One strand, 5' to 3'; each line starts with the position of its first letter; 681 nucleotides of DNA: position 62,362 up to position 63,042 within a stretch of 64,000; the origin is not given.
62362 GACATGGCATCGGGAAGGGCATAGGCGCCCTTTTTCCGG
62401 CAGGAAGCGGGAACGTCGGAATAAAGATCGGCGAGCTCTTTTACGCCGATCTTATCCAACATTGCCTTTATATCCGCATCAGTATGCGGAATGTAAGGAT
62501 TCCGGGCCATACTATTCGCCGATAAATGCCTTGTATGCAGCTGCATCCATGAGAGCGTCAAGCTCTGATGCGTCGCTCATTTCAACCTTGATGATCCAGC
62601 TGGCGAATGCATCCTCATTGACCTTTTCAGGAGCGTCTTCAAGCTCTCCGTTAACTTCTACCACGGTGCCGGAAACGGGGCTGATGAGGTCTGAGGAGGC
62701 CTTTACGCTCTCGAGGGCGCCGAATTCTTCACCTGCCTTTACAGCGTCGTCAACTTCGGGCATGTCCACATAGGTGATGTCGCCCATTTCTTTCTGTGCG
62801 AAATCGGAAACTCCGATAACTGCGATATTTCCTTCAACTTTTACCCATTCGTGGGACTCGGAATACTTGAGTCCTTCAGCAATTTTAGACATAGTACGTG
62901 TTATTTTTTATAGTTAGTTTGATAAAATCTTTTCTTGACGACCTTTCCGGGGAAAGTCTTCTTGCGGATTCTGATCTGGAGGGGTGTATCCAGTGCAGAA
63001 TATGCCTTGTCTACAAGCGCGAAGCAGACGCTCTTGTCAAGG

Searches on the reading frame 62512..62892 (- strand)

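Call 78: search_protein_families(library=pfam, proteins=[window:62512-62892:-])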
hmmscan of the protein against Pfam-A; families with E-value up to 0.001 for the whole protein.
window:62512-62892:- (126 aa): 1 family
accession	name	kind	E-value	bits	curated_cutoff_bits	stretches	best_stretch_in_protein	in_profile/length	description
PF01597.25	GCV_H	-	8.3e-41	139.2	22.2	1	8-124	1-119/122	Glycine cleavage H-protein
